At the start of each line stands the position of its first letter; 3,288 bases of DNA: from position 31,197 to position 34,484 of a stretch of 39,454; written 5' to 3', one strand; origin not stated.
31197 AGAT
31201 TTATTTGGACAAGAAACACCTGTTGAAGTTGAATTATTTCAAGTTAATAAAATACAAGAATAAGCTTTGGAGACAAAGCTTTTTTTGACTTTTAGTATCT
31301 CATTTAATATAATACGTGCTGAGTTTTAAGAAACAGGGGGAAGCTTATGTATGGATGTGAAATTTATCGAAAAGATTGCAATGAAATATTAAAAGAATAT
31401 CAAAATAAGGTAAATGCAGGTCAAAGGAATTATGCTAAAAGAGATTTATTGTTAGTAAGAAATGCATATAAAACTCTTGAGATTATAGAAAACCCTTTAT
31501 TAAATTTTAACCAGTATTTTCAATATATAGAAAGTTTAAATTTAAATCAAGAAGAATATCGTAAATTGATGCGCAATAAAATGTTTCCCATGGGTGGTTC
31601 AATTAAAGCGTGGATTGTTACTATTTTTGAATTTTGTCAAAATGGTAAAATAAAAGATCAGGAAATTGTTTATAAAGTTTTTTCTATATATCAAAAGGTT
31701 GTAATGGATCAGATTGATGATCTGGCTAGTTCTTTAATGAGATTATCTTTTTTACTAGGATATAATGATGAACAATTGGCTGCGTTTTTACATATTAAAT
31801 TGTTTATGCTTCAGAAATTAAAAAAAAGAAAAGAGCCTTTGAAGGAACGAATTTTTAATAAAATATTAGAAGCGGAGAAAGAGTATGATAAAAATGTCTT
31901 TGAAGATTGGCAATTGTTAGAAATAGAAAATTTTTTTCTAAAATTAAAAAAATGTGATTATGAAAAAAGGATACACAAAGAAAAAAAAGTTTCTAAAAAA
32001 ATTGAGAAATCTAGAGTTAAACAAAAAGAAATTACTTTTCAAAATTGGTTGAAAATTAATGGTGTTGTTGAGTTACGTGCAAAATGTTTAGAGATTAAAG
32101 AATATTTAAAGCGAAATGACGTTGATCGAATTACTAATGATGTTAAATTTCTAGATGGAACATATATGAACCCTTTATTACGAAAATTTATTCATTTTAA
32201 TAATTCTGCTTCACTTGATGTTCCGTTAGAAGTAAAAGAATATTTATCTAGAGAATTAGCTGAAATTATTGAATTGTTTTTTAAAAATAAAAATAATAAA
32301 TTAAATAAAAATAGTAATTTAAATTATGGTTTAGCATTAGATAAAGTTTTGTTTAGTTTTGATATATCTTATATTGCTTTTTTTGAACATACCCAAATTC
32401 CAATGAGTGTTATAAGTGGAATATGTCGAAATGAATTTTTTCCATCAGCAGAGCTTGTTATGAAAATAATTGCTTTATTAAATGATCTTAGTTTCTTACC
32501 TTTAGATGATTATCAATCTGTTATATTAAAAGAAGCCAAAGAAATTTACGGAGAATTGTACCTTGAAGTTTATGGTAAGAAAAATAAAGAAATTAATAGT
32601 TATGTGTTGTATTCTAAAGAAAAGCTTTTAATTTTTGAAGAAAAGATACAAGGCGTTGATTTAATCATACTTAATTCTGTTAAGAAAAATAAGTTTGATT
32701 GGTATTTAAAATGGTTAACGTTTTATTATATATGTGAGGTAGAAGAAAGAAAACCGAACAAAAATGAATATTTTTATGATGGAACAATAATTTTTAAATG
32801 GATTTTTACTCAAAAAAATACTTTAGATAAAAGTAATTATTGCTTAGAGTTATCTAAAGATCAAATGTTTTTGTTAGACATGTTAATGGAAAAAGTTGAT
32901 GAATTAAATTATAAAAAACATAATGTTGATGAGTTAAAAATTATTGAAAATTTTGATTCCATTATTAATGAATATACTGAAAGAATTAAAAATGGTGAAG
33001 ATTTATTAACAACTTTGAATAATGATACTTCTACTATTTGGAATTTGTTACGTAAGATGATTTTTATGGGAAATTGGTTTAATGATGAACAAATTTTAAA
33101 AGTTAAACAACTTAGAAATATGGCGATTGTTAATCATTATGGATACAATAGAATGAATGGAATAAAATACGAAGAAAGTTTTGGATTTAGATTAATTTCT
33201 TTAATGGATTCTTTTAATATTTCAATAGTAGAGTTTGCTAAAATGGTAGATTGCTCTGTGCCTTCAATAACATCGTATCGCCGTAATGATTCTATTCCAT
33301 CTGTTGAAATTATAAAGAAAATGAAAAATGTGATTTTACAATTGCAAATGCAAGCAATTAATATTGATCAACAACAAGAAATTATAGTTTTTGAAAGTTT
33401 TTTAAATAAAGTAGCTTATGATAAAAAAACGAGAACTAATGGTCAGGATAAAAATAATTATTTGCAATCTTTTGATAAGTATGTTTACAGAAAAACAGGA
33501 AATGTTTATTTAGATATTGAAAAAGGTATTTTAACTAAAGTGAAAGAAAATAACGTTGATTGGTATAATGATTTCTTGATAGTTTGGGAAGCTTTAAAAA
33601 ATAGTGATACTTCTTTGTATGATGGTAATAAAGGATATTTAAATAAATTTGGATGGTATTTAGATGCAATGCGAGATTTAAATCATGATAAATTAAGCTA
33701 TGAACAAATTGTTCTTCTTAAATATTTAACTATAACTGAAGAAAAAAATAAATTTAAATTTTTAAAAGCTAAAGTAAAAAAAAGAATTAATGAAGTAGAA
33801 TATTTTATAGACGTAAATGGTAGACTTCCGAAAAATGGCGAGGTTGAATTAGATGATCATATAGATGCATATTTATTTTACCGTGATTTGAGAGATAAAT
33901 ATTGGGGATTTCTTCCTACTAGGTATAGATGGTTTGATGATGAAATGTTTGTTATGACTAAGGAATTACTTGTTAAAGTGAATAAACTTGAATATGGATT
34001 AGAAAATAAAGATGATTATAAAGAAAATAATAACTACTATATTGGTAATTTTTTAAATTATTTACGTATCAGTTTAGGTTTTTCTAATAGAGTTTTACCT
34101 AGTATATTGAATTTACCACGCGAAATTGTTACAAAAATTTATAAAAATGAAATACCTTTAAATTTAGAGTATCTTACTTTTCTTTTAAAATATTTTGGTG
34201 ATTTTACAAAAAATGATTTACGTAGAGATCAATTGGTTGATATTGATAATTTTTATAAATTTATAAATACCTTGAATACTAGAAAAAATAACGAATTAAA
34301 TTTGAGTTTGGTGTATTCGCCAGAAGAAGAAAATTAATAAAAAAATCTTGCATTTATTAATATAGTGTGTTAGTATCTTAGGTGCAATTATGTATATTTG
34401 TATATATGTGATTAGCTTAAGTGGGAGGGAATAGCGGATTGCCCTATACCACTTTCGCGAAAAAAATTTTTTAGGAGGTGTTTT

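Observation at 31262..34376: Self-contained 3 kb gene for a 996-aa multi-HTH protein inserted between nusG and rplK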

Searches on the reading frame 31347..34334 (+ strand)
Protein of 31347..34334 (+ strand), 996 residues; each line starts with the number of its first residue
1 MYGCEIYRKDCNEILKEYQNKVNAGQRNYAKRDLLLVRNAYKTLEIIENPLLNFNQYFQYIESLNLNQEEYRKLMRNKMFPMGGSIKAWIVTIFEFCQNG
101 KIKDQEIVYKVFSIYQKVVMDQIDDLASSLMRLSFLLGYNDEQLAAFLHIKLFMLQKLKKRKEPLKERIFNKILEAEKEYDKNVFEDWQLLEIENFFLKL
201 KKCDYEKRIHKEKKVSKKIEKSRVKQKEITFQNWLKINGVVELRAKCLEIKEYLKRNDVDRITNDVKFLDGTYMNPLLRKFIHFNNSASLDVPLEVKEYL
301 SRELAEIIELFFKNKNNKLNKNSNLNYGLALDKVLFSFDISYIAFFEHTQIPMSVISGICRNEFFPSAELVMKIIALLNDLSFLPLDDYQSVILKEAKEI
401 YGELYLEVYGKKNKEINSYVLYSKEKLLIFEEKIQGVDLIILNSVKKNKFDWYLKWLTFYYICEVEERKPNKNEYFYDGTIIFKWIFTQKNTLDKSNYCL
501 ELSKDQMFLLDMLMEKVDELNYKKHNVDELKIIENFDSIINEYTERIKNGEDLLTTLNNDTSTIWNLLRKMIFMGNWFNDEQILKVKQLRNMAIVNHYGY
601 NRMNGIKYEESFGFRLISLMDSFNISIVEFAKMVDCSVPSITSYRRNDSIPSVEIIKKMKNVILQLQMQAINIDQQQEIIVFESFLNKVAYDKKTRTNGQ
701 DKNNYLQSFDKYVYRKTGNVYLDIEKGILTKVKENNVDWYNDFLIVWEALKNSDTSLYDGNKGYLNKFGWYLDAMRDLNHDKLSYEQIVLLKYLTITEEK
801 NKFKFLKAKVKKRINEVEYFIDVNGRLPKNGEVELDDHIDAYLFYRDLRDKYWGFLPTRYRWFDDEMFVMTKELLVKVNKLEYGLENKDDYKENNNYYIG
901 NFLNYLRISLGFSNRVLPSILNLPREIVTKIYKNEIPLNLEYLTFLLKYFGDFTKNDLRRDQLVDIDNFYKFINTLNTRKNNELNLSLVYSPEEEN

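Call 4: search_protein_families(library=pfam, proteins=[window:31347-34334:+], max_evalue=10)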
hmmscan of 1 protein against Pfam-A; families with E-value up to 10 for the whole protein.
window:31347-34334:+ (996 aa): 1 family
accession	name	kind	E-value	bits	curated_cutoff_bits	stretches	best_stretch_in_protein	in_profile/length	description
PF01381.28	HTH_3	-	1.1e-06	29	23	1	619-659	4-44/55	Helix-turn-helix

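Call 5: search_protein_families(library=ncbifam, proteins=[window:31347-34334:+], max_evalue=10)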
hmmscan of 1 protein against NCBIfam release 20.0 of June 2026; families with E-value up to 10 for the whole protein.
window:31347-34334:+ (996 aa): 1 family
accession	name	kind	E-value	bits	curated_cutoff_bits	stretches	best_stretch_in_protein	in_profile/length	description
NF041951.1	phage_RstR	subfamily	0.0043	17.3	80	1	612-662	3-53/108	RstR family transcriptional repressor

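Call 8: find_homologous_proteins(query=window:31347-34334:+, max_evalue=0.001)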
Query window:31347-34334:+ (996 aa): 3 proteins with E <= 0.001 among 8000 candidates.
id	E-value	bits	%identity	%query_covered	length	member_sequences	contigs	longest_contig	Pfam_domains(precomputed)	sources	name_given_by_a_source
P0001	0.0e+0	2174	98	100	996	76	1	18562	PF01381.29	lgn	-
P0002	0.0e+0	2151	97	100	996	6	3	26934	PF01381.29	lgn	-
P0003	0.0e+0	1213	57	99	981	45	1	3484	-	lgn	-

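Call 11: find_encoding_contigs(protein=P0003, flank=10000)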
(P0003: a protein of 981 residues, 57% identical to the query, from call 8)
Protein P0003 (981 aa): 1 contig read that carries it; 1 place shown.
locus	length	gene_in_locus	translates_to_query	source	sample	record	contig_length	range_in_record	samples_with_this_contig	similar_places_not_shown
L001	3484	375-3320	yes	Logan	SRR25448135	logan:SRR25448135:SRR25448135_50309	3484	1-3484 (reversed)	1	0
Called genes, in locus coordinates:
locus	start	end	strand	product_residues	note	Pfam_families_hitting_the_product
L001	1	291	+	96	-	?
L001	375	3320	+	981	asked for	-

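Call 12: find_encoding_contigs(protein=P0002, flank=10000)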
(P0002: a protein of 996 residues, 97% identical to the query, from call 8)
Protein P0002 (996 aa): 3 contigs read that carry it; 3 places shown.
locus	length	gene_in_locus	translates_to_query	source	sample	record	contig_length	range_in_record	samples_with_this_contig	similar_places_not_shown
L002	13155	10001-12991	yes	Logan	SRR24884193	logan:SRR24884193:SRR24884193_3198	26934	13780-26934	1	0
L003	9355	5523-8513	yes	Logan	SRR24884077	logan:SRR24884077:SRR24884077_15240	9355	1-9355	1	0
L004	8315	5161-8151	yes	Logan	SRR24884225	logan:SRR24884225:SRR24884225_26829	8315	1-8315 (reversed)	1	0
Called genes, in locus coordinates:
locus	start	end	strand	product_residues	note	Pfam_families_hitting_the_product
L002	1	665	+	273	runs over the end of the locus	PF00106:adh_short, PF08659:KR (weak), PF13561:adh_short_C2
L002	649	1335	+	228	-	-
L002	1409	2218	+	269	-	PF04055:Radical_SAM, PF13186:SPASM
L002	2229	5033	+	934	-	PF00005:ABC_tran (faint), PF02463:SMC_N (faint), PF03193:RsgA_GTPase (faint), PF13191:AAA_16 (faint), PF13555:AAA_29 (faint), PF20703:nSTAND1 (faint), PF17760:UvrA_inter, PF17755:UvrA_DNA-bind, +2 more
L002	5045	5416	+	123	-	-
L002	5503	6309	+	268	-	PF01790:LGT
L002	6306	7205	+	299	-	PF00890:FAD_binding_2 (faint), PF01134:GIDA (faint), PF01266:DAO (faint), PF01946:Thi4 (faint), PF03486:HI0933_like (faint), PF07992:Pyr_redox_2, PF13738:Pyr_redox_3, PF00070:Pyr_redox, +1 more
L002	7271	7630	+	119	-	PF00636:Ribonuclease_3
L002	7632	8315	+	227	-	PF08032:SpoU_sub_bind, PF00588:SpoU_methylase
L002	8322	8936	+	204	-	-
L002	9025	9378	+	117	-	PF00584:SecE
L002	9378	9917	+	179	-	PF02357:NusG, PF00467:KOW (weak)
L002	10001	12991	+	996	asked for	PF01381:HTH_3 (faint)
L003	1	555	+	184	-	?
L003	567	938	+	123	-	-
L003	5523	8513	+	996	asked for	PF01381:HTH_3 (faint)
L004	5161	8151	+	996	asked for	PF01381:HTH_3 (faint)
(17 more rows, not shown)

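Call 27: find_related_loci(query=A1, collection=genome_contigs, flank=10000)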
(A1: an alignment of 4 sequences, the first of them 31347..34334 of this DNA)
Query A1 (996 aa) in genome_contigs; peptide patterns used: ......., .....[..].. (x = any residue, [..] = any of these).
242 stretches matched a pattern; 1 encode a relative of the query (tblastn E <= 1e-3); 1 distinct loci.
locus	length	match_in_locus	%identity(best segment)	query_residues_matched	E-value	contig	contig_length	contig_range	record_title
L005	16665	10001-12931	57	1-988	0e+0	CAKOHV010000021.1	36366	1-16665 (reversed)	MAG: uncultured Bacilli bacterium isolate REFINED_METABAT215_TOP10_CONTIGS_1500_ASSEMBLY_K77_MERGED__Hadza_MoBio_hadza-E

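Call 34: search_protein_representatives(protein=window:31347-34334:+)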
Query: 996 residues. Proteins with E-value up to 0.001 (for the whole library): 12; up to 1e-10: 12; up to 1e-30: 9. The best 12 are listed.
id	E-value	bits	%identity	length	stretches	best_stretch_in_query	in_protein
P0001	0.0e+00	2174.0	98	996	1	1-996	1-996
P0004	3.7e-70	253.7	28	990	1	43-978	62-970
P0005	1.5e-68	248.4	27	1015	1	43-979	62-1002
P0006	2.1e-58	214.8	28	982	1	29-986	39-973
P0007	1.5e-56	208.6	27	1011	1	44-991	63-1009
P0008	1.1e-41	159.4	26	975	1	43-970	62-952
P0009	2.2e-37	145.2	67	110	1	1-109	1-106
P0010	1.0e-33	133.0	26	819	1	320-988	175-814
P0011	2.6e-31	125.1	25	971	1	83-966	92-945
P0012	7.8e-25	103.7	26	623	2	610-980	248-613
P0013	1.0e-24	103.3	28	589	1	75-602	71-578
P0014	1.4e-14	69.7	82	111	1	209-257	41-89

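Call 36: find_homologous_proteins(query=A2, max_evalue=0.001)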
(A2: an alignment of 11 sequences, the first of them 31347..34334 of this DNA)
Query A2 (11 sequences) (996 aa, profile of the alignment): 3 proteins with E <= 0.001 among 8000 candidates.
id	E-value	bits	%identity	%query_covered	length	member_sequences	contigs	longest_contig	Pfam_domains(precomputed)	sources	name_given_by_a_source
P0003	0.0e+0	1159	57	99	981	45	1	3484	-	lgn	-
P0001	0.0e+0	1133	98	100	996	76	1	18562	PF01381.29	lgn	-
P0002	0.0e+0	1128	97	100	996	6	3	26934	PF01381.29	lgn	-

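Call 37: list_cluster_members(proteins=[P0004, P0005, P0006, P0007, P0008, P0010, P0011, P0012, P0013, P0003])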
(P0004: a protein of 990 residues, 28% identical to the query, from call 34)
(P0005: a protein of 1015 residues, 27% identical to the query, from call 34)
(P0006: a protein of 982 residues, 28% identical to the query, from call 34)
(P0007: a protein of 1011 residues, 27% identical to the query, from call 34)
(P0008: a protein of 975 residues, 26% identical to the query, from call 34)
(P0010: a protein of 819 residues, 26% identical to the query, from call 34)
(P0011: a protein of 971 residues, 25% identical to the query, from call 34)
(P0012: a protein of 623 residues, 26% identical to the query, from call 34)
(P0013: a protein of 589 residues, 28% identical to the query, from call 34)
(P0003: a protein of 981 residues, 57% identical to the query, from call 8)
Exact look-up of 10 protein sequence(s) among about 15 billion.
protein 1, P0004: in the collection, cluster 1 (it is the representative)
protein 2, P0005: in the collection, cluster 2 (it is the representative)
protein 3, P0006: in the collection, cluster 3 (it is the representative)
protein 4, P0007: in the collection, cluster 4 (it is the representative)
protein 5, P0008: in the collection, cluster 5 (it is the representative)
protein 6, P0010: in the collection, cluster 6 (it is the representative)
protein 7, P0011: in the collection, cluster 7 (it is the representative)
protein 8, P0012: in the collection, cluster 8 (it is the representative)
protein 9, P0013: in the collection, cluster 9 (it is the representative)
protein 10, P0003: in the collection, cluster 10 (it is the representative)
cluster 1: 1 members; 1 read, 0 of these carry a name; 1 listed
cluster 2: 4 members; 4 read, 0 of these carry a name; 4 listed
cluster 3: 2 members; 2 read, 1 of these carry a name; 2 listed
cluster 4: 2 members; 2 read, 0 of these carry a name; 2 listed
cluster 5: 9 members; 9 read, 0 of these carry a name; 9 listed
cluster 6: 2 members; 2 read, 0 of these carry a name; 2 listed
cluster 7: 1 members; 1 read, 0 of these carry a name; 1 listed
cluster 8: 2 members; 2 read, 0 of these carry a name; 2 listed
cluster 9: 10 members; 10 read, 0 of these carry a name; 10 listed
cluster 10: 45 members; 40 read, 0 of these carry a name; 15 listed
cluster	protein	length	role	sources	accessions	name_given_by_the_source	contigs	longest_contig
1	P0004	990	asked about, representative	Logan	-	-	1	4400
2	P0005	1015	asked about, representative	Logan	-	-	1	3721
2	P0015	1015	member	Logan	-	-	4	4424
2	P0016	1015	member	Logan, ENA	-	-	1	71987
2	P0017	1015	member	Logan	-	-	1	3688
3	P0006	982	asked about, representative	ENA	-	-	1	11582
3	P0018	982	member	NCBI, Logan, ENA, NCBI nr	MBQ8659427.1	MAG: hypothetical protein IJ475_01125 [Bacilli bacterium] | hypothetical protein [Bacilli bacterium]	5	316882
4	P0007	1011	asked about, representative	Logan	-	-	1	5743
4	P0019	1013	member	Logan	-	-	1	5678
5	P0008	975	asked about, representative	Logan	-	-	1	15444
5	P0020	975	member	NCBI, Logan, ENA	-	-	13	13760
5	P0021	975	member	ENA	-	-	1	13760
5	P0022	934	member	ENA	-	-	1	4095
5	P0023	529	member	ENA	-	-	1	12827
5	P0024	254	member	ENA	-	-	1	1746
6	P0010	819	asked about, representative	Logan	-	-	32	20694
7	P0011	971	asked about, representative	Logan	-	-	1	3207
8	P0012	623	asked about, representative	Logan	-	-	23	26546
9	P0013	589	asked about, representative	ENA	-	-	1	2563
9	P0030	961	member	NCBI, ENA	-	-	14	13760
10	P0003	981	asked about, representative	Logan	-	-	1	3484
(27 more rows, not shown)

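Call 39: find_encoding_contigs(protein=P0018, flank=10000, max_places=2)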
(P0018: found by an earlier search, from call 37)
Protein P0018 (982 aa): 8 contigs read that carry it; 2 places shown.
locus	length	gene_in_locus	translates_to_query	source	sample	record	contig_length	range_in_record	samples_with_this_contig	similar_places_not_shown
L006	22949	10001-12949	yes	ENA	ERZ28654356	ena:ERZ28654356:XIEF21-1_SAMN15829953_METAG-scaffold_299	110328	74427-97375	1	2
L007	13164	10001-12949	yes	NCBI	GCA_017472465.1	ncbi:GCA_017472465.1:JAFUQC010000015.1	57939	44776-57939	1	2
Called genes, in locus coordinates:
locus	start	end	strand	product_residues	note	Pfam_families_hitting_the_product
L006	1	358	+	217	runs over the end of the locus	-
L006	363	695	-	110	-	PF01381:HTH_3, PF12844:HTH_19, PF13443:HTH_26, PF13560:HTH_31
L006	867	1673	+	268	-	PF04055:Radical_SAM, PF13186:SPASM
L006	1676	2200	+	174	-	PF24703:DUF7666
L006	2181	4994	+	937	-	PF00005:ABC_tran (faint), PF02463:SMC_N (faint), PF03193:RsgA_GTPase (faint), PF13191:AAA_16 (faint), PF13555:AAA_29 (faint), PF20703:nSTAND1 (faint), PF17760:UvrA_inter, PF17755:UvrA_DNA-bind, +2 more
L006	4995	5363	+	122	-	-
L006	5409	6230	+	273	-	PF01790:LGT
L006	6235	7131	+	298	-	PF00890:FAD_binding_2 (faint), PF01134:GIDA (faint), PF01266:DAO (faint), PF01946:Thi4 (faint), PF03486:HI0933_like (faint), PF07992:Pyr_redox_2, PF13738:Pyr_redox_3, PF00070:Pyr_redox, +2 more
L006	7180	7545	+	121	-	PF00636:Ribonuclease_3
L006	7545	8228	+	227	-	PF08032:SpoU_sub_bind, PF00588:SpoU_methylase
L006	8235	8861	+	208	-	PF08281:Sigma70_r4_2 (faint)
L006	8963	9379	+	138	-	PF00584:SecE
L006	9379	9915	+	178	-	PF02357:NusG, PF00467:KOW (weak)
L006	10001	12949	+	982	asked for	-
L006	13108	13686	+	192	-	PF03946:Ribosomal_L11_N, PF00298:Ribosomal_L11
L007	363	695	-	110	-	PF01381:HTH_3, PF12844:HTH_19, PF13443:HTH_26, PF13560:HTH_31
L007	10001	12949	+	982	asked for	-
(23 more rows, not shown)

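Call 40: find_encoding_contigs(protein=P0016, flank=10000, max_places=1)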
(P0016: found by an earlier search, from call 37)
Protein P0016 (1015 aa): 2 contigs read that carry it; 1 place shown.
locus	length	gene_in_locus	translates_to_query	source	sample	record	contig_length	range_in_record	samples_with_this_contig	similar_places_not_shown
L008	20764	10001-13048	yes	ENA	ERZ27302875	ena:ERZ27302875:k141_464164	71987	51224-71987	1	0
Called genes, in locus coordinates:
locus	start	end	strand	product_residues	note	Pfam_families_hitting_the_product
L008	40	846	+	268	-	PF04055:Radical_SAM, PF13186:SPASM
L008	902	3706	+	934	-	PF00005:ABC_tran (faint), PF02463:SMC_N (faint), PF03193:RsgA_GTPase (faint), PF13191:AAA_16 (faint), PF13555:AAA_29 (faint), PF20703:nSTAND1 (faint), PF17760:UvrA_inter, PF17755:UvrA_DNA-bind, +2 more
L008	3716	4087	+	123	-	-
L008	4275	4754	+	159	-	-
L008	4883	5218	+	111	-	-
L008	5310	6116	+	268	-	PF01790:LGT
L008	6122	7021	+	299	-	PF00890:FAD_binding_2 (faint), PF01134:GIDA (faint), PF01266:DAO (faint), PF03486:HI0933_like (faint), PF07992:Pyr_redox_2, PF12831:FAD_oxidored (faint), PF13738:Pyr_redox_3, PF00070:Pyr_redox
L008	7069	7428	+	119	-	PF00636:Ribonuclease_3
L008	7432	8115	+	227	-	PF08032:SpoU_sub_bind, PF00588:SpoU_methylase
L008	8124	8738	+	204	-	PF04542:Sigma70_r2 (faint)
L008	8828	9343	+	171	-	-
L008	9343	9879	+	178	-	PF02357:NusG, PF00467:KOW (weak)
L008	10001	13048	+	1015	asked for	-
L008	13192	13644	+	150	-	PF03946:Ribosomal_L11_N, PF00298:Ribosomal_L11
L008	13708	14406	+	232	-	PF00687:Ribosomal_L1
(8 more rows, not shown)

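Call 41: find_encoding_contigs(protein=P0020, flank=10000, max_places=1)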
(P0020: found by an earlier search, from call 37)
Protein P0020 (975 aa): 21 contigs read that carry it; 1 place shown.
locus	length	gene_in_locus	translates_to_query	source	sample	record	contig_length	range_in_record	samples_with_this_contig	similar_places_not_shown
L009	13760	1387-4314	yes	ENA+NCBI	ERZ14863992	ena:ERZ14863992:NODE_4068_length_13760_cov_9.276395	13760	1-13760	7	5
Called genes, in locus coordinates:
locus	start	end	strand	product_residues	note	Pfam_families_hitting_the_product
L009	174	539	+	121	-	PF00584:SecE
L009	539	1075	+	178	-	PF02357:NusG, PF00467:KOW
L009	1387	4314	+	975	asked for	-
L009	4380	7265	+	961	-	-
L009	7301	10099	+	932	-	-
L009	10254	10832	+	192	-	PF03946:Ribosomal_L11_N, PF00298:Ribosomal_L11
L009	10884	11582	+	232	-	PF00687:Ribosomal_L1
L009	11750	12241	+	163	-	PF00466:Ribosomal_L10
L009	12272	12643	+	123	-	PF16320:Ribosomal_L12_N, PF00542:Ribosomal_L12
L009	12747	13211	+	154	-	-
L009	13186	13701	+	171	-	-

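Call 42: find_encoding_contigs(protein=P0010, flank=10000, max_places=1)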
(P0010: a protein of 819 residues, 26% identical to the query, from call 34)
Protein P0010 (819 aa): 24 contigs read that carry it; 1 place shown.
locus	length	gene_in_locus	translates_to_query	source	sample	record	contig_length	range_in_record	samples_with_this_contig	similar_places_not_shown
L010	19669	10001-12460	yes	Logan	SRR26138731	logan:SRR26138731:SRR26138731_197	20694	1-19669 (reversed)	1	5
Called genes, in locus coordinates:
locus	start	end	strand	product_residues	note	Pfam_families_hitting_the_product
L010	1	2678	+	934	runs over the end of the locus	PF00005:ABC_tran (faint), PF02463:SMC_N (faint), PF03193:RsgA_GTPase (faint), PF13191:AAA_16 (faint), PF13555:AAA_29 (faint), PF20703:nSTAND1 (faint), PF17760:UvrA_inter, PF17755:UvrA_DNA-bind, +1 more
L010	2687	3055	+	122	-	-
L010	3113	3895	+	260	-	PF01790:LGT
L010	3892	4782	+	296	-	PF00890:FAD_binding_2 (faint), PF01134:GIDA (faint), PF01266:DAO (faint), PF03486:HI0933_like (faint), PF07992:Pyr_redox_2, PF12831:FAD_oxidored (faint), PF13738:Pyr_redox_3, PF00070:Pyr_redox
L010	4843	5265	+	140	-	-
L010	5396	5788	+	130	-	PF00636:Ribonuclease_3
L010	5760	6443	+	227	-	PF08032:SpoU_sub_bind, PF00588:SpoU_methylase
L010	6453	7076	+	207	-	PF04542:Sigma70_r2 (weak), PF08281:Sigma70_r4_2 (weak)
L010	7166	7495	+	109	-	-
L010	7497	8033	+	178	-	PF02357:NusG, PF00467:KOW (weak)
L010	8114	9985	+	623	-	PF00376:MerR (faint)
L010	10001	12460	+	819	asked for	-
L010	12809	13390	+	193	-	PF03946:Ribosomal_L11_N, PF00298:Ribosomal_L11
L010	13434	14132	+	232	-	PF00687:Ribosomal_L1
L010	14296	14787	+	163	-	PF00466:Ribosomal_L10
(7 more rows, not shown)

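Call 46: search_protein_families(library=pfam, alignment_id=A2, max_evalue=1)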
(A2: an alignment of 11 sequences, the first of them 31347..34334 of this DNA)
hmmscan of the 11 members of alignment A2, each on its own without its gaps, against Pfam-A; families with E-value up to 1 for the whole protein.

A. member 1, window:31347-34334:+ (996 aa): 1 family
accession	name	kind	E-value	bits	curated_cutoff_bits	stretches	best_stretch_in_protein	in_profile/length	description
PF01381.28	HTH_3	-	1.1e-06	29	23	1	619-659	4-44/55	Helix-turn-helix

B. families by the number of members that match (of 11 scanned): 17 families
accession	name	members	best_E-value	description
PF01381.28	HTH_3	5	1.1e-06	Helix-turn-helix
PF12844.13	HTH_19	3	0.00061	Helix-turn-helix domain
PF13560.12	HTH_31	2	0.0059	Helix-turn-helix domain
PF03457.19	HA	1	0.002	Helicase associated domain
PF03885.18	DUF327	1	0.0055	Protein of unknown function (DUF327)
PF18594.6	Sas6_CC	1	0.0082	Sas6/XLF/XRCC4 coiled-coil domain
PF00376.29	MerR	1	0.022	MerR family regulatory protein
PF18371.6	FAD_SOX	1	0.038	Flavin adenine dinucleotide (FAD)-dependent sulfhydryl oxidase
PF11138.13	DUF2911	1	0.058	Protein of unknown function (DUF2911)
PF13443.12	HTH_26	1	0.067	Cro/C1-type HTH DNA-binding domain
PF01519.22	DUF16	1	0.07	Protein of unknown function DUF16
PF04938.17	SIP1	1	0.092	Survival motor neuron (SMN) interacting protein 1 (SIP1)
PF10360.14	DUF2433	1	0.12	Protein of unknown function (DUF2433)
PF09304.16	Cortex-I_coil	1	0.26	Cortexillin coiled-coil region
PF10496.14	Syntaxin-18_N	1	0.31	SNARE-complex protein Syntaxin-18 N-terminus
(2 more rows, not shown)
